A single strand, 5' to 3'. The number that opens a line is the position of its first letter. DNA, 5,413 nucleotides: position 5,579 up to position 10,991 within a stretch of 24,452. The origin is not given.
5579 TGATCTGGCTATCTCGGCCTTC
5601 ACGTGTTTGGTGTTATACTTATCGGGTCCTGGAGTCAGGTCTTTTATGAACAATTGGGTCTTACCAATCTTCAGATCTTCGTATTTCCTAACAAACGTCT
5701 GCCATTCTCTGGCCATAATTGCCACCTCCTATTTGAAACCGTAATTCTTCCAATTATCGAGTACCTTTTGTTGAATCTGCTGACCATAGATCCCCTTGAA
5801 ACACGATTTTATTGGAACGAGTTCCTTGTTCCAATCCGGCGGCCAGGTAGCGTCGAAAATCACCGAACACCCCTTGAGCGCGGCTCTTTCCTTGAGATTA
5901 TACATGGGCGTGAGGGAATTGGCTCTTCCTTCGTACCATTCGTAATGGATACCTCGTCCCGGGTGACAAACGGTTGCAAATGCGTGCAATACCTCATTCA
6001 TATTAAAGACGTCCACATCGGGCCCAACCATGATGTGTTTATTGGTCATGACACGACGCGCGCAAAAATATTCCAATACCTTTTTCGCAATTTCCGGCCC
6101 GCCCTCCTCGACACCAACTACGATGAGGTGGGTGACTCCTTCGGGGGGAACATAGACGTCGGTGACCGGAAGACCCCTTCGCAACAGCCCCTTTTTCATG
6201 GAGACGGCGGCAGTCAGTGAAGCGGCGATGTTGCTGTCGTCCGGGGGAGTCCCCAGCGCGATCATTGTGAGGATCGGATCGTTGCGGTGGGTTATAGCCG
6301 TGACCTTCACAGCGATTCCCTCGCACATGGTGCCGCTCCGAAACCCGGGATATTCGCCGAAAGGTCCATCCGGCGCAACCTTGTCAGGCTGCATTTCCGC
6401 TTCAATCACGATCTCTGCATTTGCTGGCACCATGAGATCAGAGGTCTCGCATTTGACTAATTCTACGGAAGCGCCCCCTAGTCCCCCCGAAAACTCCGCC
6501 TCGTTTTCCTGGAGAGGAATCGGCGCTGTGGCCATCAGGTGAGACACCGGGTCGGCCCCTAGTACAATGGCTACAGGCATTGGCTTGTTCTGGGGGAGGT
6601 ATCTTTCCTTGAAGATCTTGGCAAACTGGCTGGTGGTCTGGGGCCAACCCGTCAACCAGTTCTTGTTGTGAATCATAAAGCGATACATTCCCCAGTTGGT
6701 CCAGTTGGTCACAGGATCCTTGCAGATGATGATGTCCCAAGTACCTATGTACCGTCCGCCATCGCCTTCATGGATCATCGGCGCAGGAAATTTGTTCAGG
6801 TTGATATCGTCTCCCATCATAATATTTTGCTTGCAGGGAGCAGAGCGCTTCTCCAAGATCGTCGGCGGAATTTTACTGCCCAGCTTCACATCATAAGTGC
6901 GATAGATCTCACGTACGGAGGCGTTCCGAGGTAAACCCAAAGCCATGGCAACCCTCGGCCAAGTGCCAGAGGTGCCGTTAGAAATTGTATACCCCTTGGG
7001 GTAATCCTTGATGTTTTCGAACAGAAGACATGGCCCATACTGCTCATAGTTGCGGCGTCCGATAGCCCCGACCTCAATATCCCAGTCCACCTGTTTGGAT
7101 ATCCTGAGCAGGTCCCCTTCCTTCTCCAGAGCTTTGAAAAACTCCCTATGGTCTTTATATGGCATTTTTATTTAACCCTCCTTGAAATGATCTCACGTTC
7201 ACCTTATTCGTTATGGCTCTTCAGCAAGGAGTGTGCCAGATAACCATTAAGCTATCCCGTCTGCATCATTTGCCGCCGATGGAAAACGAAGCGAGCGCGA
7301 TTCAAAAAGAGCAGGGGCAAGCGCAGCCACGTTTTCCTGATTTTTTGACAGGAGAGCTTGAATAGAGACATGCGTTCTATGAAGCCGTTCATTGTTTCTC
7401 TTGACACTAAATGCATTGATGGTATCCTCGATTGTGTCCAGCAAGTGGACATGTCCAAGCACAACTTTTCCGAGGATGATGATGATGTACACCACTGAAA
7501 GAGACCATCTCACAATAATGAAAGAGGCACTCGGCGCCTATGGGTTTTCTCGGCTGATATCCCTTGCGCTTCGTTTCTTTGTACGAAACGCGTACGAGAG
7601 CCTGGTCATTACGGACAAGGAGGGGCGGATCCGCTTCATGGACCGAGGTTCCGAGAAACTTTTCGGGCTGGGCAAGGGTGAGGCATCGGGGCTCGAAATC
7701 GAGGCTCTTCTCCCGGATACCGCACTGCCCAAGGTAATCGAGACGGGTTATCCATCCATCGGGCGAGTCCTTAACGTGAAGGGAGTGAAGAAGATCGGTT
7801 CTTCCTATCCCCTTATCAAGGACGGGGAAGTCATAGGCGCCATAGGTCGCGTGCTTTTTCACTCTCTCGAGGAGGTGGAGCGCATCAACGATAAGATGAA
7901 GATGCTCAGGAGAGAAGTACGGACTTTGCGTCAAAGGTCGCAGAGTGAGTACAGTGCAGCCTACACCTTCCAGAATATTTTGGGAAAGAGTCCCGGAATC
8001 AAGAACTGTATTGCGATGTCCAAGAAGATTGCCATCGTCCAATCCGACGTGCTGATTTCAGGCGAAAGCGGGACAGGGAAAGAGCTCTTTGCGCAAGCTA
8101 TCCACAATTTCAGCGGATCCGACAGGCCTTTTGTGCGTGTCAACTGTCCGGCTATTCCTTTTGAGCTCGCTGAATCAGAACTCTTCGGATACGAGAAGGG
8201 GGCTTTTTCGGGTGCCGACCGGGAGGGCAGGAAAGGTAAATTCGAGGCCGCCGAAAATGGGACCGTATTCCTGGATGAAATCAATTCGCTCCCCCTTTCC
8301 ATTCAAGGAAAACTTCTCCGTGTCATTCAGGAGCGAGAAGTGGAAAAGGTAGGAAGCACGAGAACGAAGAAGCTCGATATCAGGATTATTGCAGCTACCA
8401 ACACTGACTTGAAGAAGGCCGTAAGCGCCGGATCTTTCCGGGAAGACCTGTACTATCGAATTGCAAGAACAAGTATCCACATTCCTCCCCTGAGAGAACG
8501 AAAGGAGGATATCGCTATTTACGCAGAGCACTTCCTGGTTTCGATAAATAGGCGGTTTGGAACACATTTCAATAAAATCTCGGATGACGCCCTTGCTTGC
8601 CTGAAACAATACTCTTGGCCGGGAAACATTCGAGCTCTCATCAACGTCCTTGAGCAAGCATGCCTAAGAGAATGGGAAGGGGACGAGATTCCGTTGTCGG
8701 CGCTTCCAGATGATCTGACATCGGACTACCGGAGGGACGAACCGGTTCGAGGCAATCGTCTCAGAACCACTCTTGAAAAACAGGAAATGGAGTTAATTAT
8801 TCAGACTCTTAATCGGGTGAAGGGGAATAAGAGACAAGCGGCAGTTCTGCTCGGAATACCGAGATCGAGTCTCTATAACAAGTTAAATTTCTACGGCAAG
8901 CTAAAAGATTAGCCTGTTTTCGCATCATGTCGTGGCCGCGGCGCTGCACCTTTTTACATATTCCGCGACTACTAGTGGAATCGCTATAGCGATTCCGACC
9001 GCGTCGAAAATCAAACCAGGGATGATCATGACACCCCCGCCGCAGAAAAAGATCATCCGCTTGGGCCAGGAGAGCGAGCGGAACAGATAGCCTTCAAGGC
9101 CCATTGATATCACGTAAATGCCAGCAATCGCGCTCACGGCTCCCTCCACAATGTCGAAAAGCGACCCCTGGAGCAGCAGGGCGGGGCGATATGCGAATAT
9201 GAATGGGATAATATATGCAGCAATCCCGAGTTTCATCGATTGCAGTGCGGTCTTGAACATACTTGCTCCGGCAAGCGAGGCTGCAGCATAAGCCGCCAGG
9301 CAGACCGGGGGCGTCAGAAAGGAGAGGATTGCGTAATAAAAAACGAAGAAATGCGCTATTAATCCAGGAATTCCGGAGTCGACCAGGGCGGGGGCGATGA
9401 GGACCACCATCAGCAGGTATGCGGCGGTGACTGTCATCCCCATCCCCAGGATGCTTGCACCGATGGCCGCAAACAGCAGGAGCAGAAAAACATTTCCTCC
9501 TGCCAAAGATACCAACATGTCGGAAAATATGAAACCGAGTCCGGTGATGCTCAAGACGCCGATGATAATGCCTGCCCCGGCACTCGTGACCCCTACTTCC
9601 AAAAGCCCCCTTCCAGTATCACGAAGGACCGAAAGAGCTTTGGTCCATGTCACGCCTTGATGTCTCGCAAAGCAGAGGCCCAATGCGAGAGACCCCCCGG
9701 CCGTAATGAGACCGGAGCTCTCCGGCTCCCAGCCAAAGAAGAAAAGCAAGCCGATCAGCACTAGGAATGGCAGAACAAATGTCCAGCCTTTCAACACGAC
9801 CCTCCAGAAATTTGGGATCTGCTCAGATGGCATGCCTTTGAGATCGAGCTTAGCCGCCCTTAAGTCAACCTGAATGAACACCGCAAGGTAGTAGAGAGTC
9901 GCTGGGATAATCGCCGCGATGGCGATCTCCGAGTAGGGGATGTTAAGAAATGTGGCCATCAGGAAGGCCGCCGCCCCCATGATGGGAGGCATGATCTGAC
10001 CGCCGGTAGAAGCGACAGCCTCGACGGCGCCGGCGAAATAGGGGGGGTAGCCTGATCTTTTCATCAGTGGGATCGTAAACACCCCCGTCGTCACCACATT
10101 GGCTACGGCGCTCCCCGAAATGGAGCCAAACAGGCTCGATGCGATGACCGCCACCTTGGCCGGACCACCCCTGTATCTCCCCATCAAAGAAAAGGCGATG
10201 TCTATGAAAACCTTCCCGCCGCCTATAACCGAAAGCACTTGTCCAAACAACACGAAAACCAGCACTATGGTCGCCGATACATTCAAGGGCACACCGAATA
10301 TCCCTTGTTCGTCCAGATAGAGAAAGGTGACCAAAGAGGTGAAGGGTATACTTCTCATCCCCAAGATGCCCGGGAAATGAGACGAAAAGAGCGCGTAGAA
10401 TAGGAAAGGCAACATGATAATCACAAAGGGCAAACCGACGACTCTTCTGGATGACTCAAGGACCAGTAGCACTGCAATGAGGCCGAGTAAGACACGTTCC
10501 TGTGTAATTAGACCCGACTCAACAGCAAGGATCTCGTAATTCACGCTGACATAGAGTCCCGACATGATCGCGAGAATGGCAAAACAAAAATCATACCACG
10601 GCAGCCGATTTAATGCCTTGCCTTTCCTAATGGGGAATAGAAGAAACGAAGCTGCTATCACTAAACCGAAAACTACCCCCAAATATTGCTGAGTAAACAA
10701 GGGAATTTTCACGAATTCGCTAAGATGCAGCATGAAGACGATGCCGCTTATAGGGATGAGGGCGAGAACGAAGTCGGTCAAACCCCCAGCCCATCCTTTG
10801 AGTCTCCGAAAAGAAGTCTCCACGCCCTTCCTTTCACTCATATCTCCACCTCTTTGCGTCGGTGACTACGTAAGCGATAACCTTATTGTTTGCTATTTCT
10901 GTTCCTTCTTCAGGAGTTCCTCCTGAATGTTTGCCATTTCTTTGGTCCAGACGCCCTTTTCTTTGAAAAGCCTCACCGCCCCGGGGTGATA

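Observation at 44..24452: Two parallel 'aryl-acid CoA ligase + UbiD-type decarboxylase + TRAP uptake + sigma-54 activator' modules sharing one ubiX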

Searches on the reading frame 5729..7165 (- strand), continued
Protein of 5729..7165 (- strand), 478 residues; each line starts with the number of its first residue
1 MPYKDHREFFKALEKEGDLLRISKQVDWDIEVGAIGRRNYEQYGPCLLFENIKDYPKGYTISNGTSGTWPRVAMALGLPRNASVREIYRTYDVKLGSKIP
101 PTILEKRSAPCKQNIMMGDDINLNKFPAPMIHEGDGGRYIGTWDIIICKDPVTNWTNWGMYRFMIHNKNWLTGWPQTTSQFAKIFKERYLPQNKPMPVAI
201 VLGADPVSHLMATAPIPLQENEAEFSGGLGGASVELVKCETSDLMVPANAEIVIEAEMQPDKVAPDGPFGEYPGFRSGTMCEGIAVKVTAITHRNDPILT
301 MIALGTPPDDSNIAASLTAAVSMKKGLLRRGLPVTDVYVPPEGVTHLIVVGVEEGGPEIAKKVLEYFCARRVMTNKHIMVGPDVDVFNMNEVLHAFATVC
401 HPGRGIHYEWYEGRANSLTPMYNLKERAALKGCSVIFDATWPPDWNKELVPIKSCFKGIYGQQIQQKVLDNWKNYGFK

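Call 38: find_encoding_contigs(protein=P0001, flank=10000, max_places=2)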
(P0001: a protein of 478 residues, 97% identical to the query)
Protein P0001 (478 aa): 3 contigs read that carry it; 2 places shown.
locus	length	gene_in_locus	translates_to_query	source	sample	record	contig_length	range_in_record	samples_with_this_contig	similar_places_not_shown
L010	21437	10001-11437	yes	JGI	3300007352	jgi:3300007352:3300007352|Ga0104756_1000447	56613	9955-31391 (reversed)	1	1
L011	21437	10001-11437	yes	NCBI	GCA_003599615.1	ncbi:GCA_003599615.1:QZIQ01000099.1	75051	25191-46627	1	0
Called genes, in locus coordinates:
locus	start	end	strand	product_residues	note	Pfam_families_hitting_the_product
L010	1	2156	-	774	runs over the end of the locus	PF13208:TerB_N, PF05099:TerB, PF15615:TerB_C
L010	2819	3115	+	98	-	PF00216:Bac_DNA_binding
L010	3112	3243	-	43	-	-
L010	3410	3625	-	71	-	-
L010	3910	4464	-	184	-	PF02441:Flavoprotein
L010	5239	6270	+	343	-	PF16868:NMT1_3, PF09084:NMT1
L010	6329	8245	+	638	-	PF06808:DctM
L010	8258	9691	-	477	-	PF00158:Sigma54_activat, PF14532:Sigma54_activ_2, PF00004:AAA (weak), PF07724:AAA_2 (faint), PF07728:AAA_5, PF25601:AAA_lid_14, PF02954:HTH_8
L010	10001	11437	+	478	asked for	PF20695:UbiD_N, PF01977:UbiD, PF20696:UbiD_C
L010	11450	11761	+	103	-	PF09662:Phenyl_P_gamma (weak)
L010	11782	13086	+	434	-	PF00501:AMP-binding (weak), PF14535:AMP-binding_C_2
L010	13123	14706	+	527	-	PF00890:FAD_binding_2, PF01134:GIDA (faint), PF01266:DAO (weak), PF03486:HI0933_like (weak), PF07992:Pyr_redox_2, PF12831:FAD_oxidored, PF02910:Succ_DH_flav_C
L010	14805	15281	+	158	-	PF00072:Response_reg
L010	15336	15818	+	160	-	PF04290:DctQ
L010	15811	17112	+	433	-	PF06808:DctM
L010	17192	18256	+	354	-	PF03480:DctP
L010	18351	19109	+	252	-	PF00106:adh_short, PF08659:KR, PF13561:adh_short_C2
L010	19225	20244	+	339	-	PF04909:Amidohydro_2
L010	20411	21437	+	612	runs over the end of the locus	PF02730:AFOR_N, PF01314:AFOR_C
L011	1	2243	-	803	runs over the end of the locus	PF13208:TerB_N, PF05099:TerB, PF15615:TerB_C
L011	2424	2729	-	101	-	-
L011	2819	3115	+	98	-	PF00216:Bac_DNA_binding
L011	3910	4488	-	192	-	PF02441:Flavoprotein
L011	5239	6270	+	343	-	PF16868:NMT1_3, PF09084:NMT1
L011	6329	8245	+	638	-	PF06808:DctM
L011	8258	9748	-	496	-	PF00158:Sigma54_activat, PF14532:Sigma54_activ_2, PF00004:AAA (weak), PF07724:AAA_2 (faint), PF07728:AAA_5, PF25601:AAA_lid_14, PF02954:HTH_8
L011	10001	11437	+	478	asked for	PF20695:UbiD_N, PF01977:UbiD, PF20696:UbiD_C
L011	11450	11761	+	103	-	PF09662:Phenyl_P_gamma (weak)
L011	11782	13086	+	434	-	PF00501:AMP-binding (weak), PF14535:AMP-binding_C_2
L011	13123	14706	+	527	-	PF00890:FAD_binding_2, PF01134:GIDA (faint), PF01266:DAO (weak), PF03486:HI0933_like (weak), PF07992:Pyr_redox_2, PF12831:FAD_oxidored, PF02910:Succ_DH_flav_C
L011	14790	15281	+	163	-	PF00072:Response_reg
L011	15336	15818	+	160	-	PF04290:DctQ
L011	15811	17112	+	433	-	PF06808:DctM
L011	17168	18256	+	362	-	PF03480:DctP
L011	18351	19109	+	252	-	PF00106:adh_short, PF08659:KR, PF13561:adh_short_C2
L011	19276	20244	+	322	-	PF04909:Amidohydro_2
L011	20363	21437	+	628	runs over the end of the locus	PF02730:AFOR_N, PF01314:AFOR_C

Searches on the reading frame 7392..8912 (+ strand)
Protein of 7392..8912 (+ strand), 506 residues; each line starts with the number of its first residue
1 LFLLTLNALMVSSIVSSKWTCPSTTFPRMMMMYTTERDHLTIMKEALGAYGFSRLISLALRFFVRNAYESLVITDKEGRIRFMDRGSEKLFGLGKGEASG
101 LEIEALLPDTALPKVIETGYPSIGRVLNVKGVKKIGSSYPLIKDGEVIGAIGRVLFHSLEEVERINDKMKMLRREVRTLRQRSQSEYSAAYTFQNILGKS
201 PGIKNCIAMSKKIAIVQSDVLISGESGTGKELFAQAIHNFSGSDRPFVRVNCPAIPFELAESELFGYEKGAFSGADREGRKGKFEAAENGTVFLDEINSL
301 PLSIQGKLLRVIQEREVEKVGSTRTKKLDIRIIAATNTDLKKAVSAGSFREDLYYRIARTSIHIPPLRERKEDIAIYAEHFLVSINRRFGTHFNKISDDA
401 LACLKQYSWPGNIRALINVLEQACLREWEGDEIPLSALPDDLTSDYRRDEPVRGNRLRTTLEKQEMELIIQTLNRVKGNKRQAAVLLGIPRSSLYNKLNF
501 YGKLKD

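Call 3: search_protein_families(library=pfam, proteins=[window:7392-8912:+])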
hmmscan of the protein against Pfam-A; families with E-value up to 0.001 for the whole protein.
window:7392-8912:+ (506 aa): 7 families
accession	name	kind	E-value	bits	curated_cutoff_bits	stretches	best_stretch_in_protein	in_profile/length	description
PF00158.32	Sigma54_activat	-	3.8e-65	219.1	20.2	1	196-362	1-167/168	Sigma-54 interaction domain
PF14532.12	Sigma54_activ_2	-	2.9e-21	76.6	25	1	197-367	1-138/138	Sigma-54 interaction domain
PF25601.1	AAA_lid_14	-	6.5e-21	74.4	27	1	368-449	1-81/87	AAA+ ATPase lid domain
PF02954.25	HTH_8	-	1.3e-12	47.7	22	1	460-499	1-40/42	Bacterial regulatory protein, Fis family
PF07728.20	AAA_5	-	5.2e-08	33.4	22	1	219-338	1-123/139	AAA domain (dynein-related subfamily)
PF00004.35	AAA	-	6.4e-06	27.1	21.2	1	220-338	1-110/131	ATPase family associated with various cellular activities (AAA)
PF07724.20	AAA_2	-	1.4e-05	25.6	27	1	219-345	5-132/166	AAA domain (Cdc48 subfamily)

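Call 5: search_protein_families(library=ncbifam, proteins=[window:7392-8912:+])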
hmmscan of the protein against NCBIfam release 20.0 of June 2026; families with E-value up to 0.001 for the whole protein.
window:7392-8912:+ (506 aa): 29 families (the best 25 are shown)
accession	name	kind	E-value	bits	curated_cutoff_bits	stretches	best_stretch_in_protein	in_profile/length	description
NF041552.1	TF_PrdR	equivalog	5.6e-128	427.8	795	1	59-502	135-577/577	sigma-54 dependent transcriptional regulator PrdR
NF008469.0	PRK11361.1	equivalog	5.3e-94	315.5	714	1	167-502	120-455/461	acetoacetate metabolism transcriptional regulator AtoC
TIGR01817.1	nifA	equivalog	1.3e-92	311.3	528.85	1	157-424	159-425/534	nif-specific transcriptional activator NifA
TIGR02915.1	PEP_resp_reg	equivalog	1.2e-90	304.5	502.6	1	169-501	119-442/445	PEP-CTERM-box response regulator transcription factor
NF003451.0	PRK05022.1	equivalog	1.6e-87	294.4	476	1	166-495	162-502/512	nitric oxide reductase transcriptional regulator NorR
NF041906.1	V4R_TF_MobR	exception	9.2e-86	288.4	999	1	163-498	201-541/544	phenol degradation transcriptional regulator MobR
TIGR02329.1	propionate_PrpR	equivalog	3.4e-84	283.3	499.2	1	173-499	191-525/526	propionate catabolism operon regulatory protein PrpR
NF038308.1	RNA_repair_RtcR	equivalog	3.9e-83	280.1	650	1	173-492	159-502/530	RNA repair transcriptional activator RtcR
TIGR01818.1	ntrC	equivalog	7.3e-83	278.9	558.6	1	165-448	103-387/463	nitrogen regulation protein NR(I)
NF011953.0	PRK15424.1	equivalog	1.1e-80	271.7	703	1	154-499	177-532/538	propionate catabolism operon regulatory protein PrpR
NF050807.1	TransRegFlbDCaul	equivalog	4e-80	269.9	750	1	194-502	118-439/454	sigma-54-dependent transcriptional regulator FlbD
NF049963.1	RespRegFlgRCampy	domain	2.4e-78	263.9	750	1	171-501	114-427/429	fla regulon two-component system response regulator FlgR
TIGR02974.1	phageshock_pspF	equivalog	1.8e-76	257.6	443.55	1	196-431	1-237/336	phage shock protein operon transcriptional activator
NF011958.0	PRK15429.1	equivalog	3.1e-76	257.5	830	1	192-502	377-685/692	formate hydrogenlyase transcriptional activator FlhA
NF007689.0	PRK10365.1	equivalog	2.8e-74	250.5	760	1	184-498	128-439/441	sigma-54-dependent response regulator transcription factor ZraR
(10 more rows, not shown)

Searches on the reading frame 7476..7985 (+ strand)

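Call 69: search_protein_families(library=pfam, proteins=[window:7476-7985:+], max_evalue=1)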
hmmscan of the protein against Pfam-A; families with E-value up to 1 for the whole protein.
seq(170 aa): 3 families
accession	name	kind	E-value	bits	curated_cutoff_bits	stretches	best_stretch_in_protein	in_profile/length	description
PF00989.32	PAS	-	0.0042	17.5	22.6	1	33-103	4-77/113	PAS fold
PF08448.16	PAS_4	-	0.019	15.6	23.1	1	42-82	7-47/110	PAS fold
PF13188.13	PAS_8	-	0.21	12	21.8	1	35-83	6-51/65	PAS domain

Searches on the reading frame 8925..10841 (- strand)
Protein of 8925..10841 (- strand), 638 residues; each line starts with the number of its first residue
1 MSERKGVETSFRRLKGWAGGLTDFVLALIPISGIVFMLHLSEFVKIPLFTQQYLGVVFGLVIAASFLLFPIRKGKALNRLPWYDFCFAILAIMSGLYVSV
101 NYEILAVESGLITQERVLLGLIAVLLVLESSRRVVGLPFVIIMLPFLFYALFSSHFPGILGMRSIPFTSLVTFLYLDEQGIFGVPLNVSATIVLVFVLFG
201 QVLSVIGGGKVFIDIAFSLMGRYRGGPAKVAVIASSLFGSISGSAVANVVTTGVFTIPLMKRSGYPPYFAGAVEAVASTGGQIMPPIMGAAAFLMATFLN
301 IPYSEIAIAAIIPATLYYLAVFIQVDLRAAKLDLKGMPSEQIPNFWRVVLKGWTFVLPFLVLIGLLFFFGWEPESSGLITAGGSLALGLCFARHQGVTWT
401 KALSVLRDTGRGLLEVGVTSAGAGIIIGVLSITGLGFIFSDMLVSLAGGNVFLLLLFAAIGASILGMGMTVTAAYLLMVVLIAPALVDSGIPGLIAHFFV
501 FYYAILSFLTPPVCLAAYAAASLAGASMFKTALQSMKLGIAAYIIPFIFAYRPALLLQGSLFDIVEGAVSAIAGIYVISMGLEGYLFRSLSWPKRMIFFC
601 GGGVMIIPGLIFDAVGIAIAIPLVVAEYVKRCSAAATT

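Call 3: search_protein_families(library=pfam, proteins=[window:8925-10841:-])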
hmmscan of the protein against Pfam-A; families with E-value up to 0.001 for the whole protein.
window:8925-10841:- (638 aa): 1 family
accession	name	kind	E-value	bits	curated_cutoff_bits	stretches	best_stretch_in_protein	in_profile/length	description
PF06808.19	DctM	-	1.6e-94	317.6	23.8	1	123-562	2-411/413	Tripartite ATP-independent periplasmic transporter, DctM component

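Call 5: search_protein_families(library=ncbifam, proteins=[window:8925-10841:-])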
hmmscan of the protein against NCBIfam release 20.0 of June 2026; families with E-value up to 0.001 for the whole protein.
window:8925-10841:- (638 aa): 3 families
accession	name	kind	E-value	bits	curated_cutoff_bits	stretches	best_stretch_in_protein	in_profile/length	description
TIGR02123.1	TRAP_fused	subfamily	3.8e-192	640.3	320.65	1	29-629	8-610/615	TRAP transporter fused permease subunit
TIGR00786.1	dctM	subfamily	3.1e-30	105.3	268.45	1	190-541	40-386/405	TRAP transporter large permease subunit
NF011634.1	PRK15060.1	equivalog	6.2e-16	58.5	800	1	191-525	57-386/425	2,3-diketo-L-gulonate TRAP transporter large permease YiaN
